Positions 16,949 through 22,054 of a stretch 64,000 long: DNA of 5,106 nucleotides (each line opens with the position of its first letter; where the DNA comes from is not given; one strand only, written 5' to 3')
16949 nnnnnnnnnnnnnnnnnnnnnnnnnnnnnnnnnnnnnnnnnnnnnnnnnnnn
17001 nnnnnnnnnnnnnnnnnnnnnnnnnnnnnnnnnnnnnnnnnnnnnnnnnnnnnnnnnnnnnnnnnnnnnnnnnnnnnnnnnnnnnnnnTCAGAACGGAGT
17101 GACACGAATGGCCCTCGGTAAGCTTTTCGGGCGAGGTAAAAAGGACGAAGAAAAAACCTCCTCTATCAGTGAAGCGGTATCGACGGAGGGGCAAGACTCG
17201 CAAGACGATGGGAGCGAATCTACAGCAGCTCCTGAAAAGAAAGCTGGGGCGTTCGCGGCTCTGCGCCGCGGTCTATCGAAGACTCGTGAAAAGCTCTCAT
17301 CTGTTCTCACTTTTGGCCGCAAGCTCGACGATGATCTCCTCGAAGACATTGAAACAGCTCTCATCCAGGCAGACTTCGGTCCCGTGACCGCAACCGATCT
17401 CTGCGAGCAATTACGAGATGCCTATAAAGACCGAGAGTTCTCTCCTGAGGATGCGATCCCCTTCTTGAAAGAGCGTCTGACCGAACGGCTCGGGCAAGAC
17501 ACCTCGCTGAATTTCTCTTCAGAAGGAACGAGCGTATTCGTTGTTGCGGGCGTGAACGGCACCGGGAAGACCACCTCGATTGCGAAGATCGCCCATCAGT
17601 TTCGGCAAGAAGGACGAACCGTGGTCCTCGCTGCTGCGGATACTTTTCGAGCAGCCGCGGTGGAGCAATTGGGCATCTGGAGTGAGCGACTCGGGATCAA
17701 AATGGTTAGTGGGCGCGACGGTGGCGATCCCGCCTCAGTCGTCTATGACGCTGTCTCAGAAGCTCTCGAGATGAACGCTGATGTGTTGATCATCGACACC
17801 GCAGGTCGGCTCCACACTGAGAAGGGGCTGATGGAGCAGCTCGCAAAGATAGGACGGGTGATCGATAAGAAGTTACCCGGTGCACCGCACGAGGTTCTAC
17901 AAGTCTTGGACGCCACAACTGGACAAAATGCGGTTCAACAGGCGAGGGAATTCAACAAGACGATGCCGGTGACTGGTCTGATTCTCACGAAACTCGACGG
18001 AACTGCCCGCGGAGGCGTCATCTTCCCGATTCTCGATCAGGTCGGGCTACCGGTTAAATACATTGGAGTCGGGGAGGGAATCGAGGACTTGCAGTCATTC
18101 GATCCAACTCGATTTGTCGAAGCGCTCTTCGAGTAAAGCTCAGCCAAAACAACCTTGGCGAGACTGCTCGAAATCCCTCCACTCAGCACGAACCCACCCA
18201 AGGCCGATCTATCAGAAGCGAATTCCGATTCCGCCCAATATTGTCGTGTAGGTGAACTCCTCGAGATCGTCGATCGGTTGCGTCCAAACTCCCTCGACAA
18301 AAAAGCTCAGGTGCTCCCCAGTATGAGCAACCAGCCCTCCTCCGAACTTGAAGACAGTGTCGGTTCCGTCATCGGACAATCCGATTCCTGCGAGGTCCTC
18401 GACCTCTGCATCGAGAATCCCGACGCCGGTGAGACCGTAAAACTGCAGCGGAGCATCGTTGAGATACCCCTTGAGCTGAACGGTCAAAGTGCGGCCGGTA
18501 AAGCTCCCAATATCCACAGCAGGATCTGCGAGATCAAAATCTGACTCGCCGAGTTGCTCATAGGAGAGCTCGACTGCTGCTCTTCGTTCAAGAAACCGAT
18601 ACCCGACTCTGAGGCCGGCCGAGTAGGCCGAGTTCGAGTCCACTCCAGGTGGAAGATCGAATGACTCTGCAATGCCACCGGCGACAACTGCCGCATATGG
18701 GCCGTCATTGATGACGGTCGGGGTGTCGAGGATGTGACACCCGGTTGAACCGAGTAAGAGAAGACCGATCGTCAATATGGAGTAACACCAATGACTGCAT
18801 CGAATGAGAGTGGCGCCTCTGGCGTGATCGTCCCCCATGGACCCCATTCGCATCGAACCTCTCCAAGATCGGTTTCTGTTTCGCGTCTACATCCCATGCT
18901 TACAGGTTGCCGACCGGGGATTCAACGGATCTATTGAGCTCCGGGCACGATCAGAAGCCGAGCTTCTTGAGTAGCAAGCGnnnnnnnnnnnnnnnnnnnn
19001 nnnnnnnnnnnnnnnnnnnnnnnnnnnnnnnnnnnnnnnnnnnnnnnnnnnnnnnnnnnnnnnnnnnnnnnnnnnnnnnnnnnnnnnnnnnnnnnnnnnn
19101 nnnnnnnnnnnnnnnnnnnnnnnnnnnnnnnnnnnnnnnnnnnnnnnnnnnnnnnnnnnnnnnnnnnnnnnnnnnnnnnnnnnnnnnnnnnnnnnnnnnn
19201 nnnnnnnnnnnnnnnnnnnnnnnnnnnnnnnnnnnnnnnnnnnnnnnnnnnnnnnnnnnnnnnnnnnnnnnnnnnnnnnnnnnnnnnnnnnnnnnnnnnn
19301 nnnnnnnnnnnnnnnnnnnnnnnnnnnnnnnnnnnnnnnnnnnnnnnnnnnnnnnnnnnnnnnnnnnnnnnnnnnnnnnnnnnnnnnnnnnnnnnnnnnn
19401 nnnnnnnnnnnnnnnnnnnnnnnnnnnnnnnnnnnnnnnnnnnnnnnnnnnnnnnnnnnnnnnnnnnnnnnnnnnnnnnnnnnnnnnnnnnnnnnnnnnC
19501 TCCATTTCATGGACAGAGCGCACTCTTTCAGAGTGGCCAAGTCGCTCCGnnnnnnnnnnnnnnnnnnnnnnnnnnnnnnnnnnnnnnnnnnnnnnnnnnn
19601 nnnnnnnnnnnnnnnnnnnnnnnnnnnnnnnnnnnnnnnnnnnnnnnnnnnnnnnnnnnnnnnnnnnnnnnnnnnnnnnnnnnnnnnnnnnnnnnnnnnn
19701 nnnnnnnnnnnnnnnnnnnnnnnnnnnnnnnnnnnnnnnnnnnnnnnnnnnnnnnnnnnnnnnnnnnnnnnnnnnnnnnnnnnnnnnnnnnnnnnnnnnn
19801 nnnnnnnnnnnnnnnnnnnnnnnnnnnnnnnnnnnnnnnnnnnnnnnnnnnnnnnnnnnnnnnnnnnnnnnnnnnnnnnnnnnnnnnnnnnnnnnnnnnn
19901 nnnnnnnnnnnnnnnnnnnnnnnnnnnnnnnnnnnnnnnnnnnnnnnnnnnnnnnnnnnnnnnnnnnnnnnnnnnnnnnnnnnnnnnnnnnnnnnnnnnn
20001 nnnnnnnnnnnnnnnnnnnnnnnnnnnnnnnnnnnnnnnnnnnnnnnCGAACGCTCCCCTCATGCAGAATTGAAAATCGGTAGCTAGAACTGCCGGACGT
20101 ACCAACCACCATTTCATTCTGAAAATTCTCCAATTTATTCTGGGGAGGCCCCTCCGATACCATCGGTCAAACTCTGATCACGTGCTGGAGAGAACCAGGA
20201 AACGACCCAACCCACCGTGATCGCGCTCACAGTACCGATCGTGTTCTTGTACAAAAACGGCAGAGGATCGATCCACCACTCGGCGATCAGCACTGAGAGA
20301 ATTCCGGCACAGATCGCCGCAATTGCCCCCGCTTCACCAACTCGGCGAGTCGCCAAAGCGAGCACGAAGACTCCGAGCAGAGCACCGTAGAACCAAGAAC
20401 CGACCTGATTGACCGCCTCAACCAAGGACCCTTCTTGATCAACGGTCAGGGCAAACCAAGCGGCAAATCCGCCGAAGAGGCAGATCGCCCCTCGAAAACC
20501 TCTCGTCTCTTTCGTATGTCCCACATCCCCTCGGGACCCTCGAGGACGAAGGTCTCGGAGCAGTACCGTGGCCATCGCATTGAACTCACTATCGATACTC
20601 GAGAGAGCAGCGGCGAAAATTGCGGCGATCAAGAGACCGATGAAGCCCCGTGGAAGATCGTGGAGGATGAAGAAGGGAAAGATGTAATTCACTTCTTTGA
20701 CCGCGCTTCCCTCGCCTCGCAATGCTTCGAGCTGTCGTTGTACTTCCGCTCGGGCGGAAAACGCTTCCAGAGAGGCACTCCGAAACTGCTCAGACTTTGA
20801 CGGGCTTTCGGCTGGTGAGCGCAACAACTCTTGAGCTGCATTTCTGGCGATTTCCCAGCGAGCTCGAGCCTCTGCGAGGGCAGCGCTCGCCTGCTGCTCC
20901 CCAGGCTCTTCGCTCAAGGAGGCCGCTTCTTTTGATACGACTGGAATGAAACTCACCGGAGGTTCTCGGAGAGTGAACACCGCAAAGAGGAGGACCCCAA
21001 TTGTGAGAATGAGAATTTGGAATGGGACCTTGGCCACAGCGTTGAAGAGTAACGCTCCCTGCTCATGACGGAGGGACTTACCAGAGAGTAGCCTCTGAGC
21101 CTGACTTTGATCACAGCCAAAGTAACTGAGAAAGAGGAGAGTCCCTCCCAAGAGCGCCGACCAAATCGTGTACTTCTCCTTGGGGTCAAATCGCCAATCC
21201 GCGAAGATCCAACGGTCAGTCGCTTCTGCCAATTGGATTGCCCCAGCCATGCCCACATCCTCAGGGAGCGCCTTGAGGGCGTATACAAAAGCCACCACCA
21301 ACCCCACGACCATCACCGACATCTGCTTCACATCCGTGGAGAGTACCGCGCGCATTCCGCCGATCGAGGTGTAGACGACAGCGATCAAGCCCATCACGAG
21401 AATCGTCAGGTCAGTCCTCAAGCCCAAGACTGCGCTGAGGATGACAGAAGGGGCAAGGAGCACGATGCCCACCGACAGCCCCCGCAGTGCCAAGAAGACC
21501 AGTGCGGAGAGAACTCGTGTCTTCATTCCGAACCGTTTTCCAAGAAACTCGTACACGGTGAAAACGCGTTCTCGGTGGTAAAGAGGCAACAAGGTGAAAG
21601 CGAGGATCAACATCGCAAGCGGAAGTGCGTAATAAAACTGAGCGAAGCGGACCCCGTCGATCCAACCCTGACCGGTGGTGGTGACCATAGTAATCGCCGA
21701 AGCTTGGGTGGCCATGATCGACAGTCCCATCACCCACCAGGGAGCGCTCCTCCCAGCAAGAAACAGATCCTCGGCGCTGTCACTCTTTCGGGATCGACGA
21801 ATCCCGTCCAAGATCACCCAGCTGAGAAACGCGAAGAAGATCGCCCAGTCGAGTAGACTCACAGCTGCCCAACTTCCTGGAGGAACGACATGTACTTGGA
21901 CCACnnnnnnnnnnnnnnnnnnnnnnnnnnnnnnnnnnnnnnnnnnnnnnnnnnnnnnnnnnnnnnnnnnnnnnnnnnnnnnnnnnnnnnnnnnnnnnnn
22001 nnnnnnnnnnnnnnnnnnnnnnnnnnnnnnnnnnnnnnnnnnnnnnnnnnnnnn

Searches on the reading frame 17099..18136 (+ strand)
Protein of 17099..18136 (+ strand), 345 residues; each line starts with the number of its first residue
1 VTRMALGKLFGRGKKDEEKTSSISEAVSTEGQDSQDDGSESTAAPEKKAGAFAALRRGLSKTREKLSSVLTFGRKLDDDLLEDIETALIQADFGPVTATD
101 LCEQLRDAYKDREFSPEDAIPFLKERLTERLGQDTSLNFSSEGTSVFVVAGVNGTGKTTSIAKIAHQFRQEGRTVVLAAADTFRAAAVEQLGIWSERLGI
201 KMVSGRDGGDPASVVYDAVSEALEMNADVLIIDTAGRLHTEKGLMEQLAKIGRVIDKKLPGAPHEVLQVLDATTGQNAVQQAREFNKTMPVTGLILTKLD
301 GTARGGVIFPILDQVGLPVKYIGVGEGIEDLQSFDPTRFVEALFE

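Call 60: search_protein_families(library=pfam, proteins=[window:17099-18136:+], max_evalue=0.0001)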
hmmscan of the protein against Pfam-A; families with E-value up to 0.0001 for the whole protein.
window:17099-18136:+ (345 aa): 5 families
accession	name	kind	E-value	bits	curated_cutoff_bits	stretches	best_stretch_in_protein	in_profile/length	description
PF00448.28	SRP54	-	2.2e-73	246.5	22.7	1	145-344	2-195/196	SRP54-type protein, GTPase domain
PF02881.24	SRP54_N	-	3e-11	43.8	22.4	1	64-123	3-71/75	SRP54-type protein, helical bundle domain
PF13604.12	AAA_30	-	3.3e-09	37.2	27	1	139-242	13-104/191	AAA domain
PF13401.12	AAA_22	-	2.7e-07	31.4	27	1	143-253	4-109/130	AAA domain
PF25199.1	nSTAND_NTPase5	-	8e-05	22.9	34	0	132-183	29-81/145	Novel STAND NTPase 5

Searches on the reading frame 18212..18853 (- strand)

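Call 61: search_protein_families(library=pfam, proteins=[window:18212-18853:-], max_evalue=0.0001)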
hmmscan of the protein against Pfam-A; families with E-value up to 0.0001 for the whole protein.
window:18212-18853:- (213 aa): 1 family
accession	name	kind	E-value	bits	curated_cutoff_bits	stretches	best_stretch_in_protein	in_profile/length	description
PF13505.12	OMP_b-brl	-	4.2e-08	34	28.7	1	51-213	21-175/175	Outer membrane protein beta-barrel domain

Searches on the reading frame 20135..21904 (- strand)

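Call 61: search_protein_families(library=pfam, proteins=[window:20135-21904:-], max_evalue=0.0001)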
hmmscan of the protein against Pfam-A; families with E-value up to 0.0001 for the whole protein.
window:20135-21904:- (589 aa): 1 family
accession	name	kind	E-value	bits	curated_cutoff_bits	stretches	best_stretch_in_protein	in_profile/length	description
PF00474.23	SSF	-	2.7e-39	135.7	22.8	2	48-309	2-260/406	Sodium:solute symporter family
